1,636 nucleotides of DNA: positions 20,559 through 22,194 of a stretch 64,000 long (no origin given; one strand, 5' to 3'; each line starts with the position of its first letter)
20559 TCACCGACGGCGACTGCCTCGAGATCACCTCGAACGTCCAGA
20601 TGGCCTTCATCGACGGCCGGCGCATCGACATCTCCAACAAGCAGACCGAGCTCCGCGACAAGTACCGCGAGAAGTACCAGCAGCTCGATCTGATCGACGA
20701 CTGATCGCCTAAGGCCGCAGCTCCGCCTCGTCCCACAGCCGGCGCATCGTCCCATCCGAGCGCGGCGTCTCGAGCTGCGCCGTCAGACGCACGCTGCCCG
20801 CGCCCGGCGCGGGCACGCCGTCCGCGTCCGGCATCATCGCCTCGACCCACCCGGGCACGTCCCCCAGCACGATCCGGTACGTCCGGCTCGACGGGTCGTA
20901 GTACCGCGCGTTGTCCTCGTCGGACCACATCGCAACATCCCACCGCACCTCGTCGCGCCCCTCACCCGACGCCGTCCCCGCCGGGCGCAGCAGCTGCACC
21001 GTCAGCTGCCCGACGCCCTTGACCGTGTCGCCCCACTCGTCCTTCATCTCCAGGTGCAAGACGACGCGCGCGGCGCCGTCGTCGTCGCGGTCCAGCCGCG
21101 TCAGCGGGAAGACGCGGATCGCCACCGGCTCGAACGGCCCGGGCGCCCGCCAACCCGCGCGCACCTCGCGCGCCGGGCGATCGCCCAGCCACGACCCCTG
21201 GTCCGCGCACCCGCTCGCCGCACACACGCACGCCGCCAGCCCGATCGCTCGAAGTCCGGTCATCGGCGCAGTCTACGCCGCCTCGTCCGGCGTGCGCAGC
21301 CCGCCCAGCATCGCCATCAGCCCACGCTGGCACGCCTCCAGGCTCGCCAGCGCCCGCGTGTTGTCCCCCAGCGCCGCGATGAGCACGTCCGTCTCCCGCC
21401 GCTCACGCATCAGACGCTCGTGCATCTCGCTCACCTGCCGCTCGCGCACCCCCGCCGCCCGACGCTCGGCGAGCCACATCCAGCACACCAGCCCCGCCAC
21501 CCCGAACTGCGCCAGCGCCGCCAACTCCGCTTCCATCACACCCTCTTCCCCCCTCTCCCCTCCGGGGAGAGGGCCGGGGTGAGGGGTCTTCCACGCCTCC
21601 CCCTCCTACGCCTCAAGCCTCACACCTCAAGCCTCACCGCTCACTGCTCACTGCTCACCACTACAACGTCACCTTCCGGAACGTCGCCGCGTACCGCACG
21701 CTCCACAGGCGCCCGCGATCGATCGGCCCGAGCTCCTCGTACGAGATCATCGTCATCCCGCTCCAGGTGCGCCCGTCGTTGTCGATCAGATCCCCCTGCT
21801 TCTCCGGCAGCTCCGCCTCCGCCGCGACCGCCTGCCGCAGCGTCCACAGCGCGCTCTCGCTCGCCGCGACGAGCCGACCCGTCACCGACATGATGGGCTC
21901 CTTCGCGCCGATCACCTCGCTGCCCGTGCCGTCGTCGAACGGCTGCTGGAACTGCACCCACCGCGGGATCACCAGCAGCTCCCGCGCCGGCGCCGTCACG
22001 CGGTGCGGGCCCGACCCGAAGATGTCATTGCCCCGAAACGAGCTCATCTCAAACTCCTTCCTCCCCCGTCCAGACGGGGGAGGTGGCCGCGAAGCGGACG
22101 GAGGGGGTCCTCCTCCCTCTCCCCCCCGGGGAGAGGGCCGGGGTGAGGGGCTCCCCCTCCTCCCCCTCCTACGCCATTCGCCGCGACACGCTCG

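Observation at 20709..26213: Orphan phage-head module (portal, scaffold, major capsid) with no terminase, tail or integrase, embedded among housekeeping genes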

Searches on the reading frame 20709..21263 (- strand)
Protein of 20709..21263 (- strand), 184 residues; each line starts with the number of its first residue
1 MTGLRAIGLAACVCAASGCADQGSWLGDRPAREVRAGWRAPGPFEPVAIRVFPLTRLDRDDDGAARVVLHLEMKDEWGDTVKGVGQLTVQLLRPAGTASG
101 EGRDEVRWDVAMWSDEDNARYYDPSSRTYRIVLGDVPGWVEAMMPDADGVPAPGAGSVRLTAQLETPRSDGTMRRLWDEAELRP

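Call 3: search_protein_families(library=pfam, max_evalue=1, proteins=[window:20709-21263:-])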
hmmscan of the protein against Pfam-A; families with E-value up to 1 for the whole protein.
window:20709-21263:- (184 aa): 1 family
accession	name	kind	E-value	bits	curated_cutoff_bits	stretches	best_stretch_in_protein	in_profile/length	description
PF09282.15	Mago-bind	-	0.085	13.3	20.6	0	165-175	7-17/27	Mago binding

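Call 4: search_protein_families(library=phrogs, max_evalue=1, proteins=[window:20709-21263:-])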
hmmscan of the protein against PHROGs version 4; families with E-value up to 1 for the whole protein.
window:20709-21263:- (184 aa): 0 families

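Call 31: search_protein_families(library=ncbifam, max_evalue=0.1, proteins=[window:20709-21263:-])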
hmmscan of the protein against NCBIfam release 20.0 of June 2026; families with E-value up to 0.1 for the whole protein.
window:20709-21263:- (184 aa): 0 families

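Call 32: search_protein_families(library=padloc, max_evalue=0.1, proteins=[window:20709-21263:-])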
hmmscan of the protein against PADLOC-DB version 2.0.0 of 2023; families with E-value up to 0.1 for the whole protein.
window:20709-21263:- (184 aa): 0 families

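Call 96: search_solved_structures(query=A9, max_evalue=10)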
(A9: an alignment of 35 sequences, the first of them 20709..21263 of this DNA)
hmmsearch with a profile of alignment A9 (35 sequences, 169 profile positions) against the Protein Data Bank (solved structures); distinct sequences matched with E-value up to 10: 0.

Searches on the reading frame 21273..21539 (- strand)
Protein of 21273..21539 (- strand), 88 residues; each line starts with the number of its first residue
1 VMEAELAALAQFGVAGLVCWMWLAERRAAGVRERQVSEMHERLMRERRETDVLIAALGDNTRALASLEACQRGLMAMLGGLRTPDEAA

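Call 3: search_protein_families(library=pfam, max_evalue=1, proteins=[window:21273-21539:-])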
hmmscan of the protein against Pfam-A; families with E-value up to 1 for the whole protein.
window:21273-21539:- (88 aa): 0 families

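Call 4: search_protein_families(library=phrogs, max_evalue=1, proteins=[window:21273-21539:-])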
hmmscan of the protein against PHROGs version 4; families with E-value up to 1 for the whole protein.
window:21273-21539:- (88 aa): 4 families
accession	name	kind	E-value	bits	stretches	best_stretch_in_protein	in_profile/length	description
phrog_32121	-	unknown function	0.0014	19.7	1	21-69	24-72/137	-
phrog_1625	-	moron, auxiliary metabolic gene and host takeover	0.13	13.3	1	26-80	39-95/110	involved in bacteriocin production or immunity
phrog_2429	-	moron, auxiliary metabolic gene and host takeover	0.28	12.4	1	8-59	9-59/82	involved in bacteriocin production or immunity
phrog_2466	-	lysis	0.82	10.4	0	2-69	5-65/172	Rz-like spanin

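Call 31: search_protein_families(library=ncbifam, max_evalue=0.1, proteins=[window:21273-21539:-])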
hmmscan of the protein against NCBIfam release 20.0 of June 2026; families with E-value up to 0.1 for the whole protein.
window:21273-21539:- (88 aa): 0 families

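Call 32: search_protein_families(library=padloc, max_evalue=0.1, proteins=[window:21273-21539:-])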
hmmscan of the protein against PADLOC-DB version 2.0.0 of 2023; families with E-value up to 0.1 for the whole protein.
window:21273-21539:- (88 aa): 0 families

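Call 97: search_solved_structures(query=A8, max_evalue=10)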
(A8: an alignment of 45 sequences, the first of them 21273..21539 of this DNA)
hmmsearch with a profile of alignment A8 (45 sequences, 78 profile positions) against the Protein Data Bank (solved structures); distinct sequences matched with E-value up to 10: 20.
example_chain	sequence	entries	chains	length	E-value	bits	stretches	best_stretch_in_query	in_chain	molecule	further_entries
7y9n_A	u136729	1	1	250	0.26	14.4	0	36-67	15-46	Spike protein S2',5HB-H2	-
1zv8_A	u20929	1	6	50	0.29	14.2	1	29-67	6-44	E2 glycoprotein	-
1y4m_A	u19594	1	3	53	0.39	13.8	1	36-76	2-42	HERV-FRD_6p24.1 provirus ancestral Env polyprotein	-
2bez_C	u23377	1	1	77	0.51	13.4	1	29-67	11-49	Spike glycoprotein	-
2xv5_A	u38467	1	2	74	0.52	13.4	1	25-56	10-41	LAMIN-A/C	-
6rx3_A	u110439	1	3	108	0.52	13.4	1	34-75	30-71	Syncytin-2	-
5zvm_A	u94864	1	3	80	0.55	13.3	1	29-67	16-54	Spike glycoprotein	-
7puo_A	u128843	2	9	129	0.72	12.9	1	4-46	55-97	2-hydroxymuconate tautomerase,Chains: A,B,C,D,E,F,2-hydroxymuconate tautomerase | 2-hydroxymuconate tautomerase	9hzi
7d3u_A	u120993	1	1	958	0.74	12.9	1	5-36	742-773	Monovalent Na+/H+ antiporter subunit A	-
7wxz_A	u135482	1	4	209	1.2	12.3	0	36-67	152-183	Spike protein S2'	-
1wyy_A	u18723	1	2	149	1.4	12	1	29-67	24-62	E2 Glycoprotein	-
1wnc_A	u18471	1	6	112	2.3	11.4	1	30-67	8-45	E2 glycoprotein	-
3v5b_A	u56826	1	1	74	2.7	11.1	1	25-56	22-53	Prelamin-A/C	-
3tyy_A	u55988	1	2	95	3.9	10.6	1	26-56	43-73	Lamin-B1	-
6yjd_A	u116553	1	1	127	4.3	10.5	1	25-56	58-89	Capsid assembly scaffolding protein,Prelamin-A/C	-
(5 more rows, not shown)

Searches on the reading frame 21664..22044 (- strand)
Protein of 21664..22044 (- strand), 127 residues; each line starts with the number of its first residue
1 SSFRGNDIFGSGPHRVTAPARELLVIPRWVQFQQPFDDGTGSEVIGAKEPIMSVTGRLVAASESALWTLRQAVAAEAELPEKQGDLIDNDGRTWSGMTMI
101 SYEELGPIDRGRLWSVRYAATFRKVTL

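Call 30: search_solved_structures(query=A3, max_evalue=10)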
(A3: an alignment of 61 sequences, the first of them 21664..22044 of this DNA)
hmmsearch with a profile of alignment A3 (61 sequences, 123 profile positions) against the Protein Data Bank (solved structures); distinct sequences matched with E-value up to 10: 5.
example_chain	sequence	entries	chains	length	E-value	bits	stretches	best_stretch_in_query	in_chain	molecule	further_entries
11lx_CJ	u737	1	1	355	0.24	14.7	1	51-90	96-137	Inner baseplate protein gp202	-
3adk_A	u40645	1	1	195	1.1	12.5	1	22-91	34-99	ADENYLATE KINASE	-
7de3_A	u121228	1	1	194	1.3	12.3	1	22-91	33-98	Adenylate kinase isoenzyme 1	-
1z83_A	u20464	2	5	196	1.3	12.2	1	22-91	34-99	Adenylate kinase 1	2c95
7x7s_A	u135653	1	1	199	1.4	12.2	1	22-91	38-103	Adenylate kinase isoenzyme 1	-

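Call 31: search_protein_families(library=ncbifam, max_evalue=0.1, proteins=[window:21664-22044:-])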
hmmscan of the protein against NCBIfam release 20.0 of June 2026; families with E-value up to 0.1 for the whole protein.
window:21664-22044:- (127 aa): 0 families

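Call 32: search_protein_families(library=padloc, max_evalue=0.1, proteins=[window:21664-22044:-])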
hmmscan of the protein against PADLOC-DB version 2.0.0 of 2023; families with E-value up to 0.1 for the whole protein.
window:21664-22044:- (127 aa): 0 families

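Call 39: find_homologous_proteins(query=window:21664-22044:-, max_evalue=0.001)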
Query window:21664-22044:- (127 aa): 292 proteins with E <= 0.001 among 323 candidates; the best 120 are listed.
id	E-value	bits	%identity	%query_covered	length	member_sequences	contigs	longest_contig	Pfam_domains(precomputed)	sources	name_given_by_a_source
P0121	1.6e-78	279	100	100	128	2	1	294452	-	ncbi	ncbi:MAG: hypothetical protein RIB60_06950 [Phycisphaerales bacterium]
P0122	1.5e-69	250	87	100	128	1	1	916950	-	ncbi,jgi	-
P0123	3.9e-68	245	84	100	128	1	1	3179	-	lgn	-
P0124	2.6e-65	236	84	99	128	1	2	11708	-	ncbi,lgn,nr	ncbi:MAG: hypothetical protein DHS20C14_14910 [Phycisphaeraceae bacterium]|nr:MAG: hypothetical prot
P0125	1.5e-62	227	82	100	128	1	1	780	-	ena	-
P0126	4.7e-45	171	65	98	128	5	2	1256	-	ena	-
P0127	1.5e-43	166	60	99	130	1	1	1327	-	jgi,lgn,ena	-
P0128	9.8e-43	163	61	99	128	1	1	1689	-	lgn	-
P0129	2.3e-42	162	60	99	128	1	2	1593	-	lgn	-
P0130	3.0e-42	162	60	99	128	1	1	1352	-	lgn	-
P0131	2.8e-41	159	59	99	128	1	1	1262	-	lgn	-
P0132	1.4e-38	150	58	98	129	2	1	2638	-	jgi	jgi:hypothetical protein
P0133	2.2e-33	133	55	98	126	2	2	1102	-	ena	-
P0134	1.2e-29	121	52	100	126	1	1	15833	-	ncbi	ncbi:MAG: hypothetical protein AAF297_06025 [Planctomycetota bacterium]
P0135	4.2e-29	119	50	99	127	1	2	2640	-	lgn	-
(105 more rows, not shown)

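Call 49: predict_structure(alignment_id=A4)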
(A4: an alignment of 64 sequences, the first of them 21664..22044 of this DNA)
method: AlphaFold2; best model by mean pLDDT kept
length: 127 residues; sequences in the alignment: 64
mean_pLDDT: 92.9   pTM: 0.79
mean pLDDT of the five models: 92.9, 92.6, 91.6, 91.4, 90.4
residues with pLDDT >= 90: 107; 70-90: 19; 50-70: 1; < 50: 0
segments of 3 or more residues with pLDDT < 50: none
pLDDT, mean of each block of 10 residues (from residue 1): 89 88 94 93 93 95 95 94 94 95 94 93 89
secondary structure, 60 per line:
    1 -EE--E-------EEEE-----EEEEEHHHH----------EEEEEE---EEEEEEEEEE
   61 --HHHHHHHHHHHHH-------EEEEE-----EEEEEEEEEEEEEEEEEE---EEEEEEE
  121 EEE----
elements in order: E14-17 E23-27 H28-31 E42-47 E51-60 H63-75 E83-87 E93-110 E114-123

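Call 54: fold_search(model_id=the predicted structure, library=pdb)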
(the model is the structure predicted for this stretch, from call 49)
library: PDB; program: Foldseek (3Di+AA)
matches with E <= 10: 621; with E <= 0.001: 0
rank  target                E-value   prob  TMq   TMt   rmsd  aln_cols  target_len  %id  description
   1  8eon_A                2.1e-03  1.00  0.48  0.38   4.6       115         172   11  Pseudomonas phage E217 baseplate complex (released 2023-07-26)
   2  8fqc_U1               2.3e-03  1.00  0.51  0.21   5.1       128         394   16  Structure of baseplate with receptor binding complex of Agrobacterium phage Milano (released 2024-01-31)
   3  7yfz_a                2.8e-03  1.00  0.44  0.33   6.4       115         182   11  Cyanophage Pam3 baseplate proteins (released 2023-01-18)
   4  9ki1_0                3.1e-03  1.00  0.58  0.20   5.3       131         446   14  Baseplate structure of Escherichia phage Mu (released 2025-02-12)
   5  9ki1_u                6.0e-03  1.00  0.48  0.18   5.4       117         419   17  Baseplate structure of Escherichia phage Mu (released 2025-02-12)
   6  9cuy_K                6.4e-03  1.00  0.50  0.28   5.9       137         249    9  Bacteriophage PhiTE extended baseplate (released 2025-04-16)
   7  9b45_S                7.1e-03  1.00  0.46  0.37   5.3       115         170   11  Pseudomonas phage Pa193 baseplate complex and tail fiber (released 2024-10-16)
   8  6toa_G                7.5e-03  0.98  0.39  0.38   6.9       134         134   17  Neck of empty GTA particle computed with C6 symmetry (released 2020-07-22)
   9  9rku_A1               9.4e-03  1.00  0.52  0.21   5.0       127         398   14  Agrobacterium phage 7-7-1 baseplate (released 2025-12-10)
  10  9c3b_B                9.9e-03  0.99  0.43  0.40   6.6       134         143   18  Structure of the Shigella flexneri bacteriophage Sf14 - tail helical (released 2025-02-05)
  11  9g8s_S                1.3e-02  1.00  0.46  0.33   4.6       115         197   10  C3 reconstruction of extended phiCD508 needle (released 2025-04-09)
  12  6tba_50               1.4e-02  0.98  0.41  0.40   5.9       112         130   18  Virion of native gene transfer agent (GTA) particle (released 2020-07-22)
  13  9mt4_P                1.4e-02  0.97  0.40  0.38   6.9       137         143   18  Connector structure of phage JohannRWettstein (Bas63) (released 2025-11-19)
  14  8eon_D                1.5e-02  0.99  0.46  0.33   7.9       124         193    6  Pseudomonas phage E217 baseplate complex (released 2023-07-26)
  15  9m8o_G                1.6e-02  0.98  0.43  0.25   5.2       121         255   12  Cryo-EM structure of bacteriophage NF5 baseplate (released 2025-12-17)
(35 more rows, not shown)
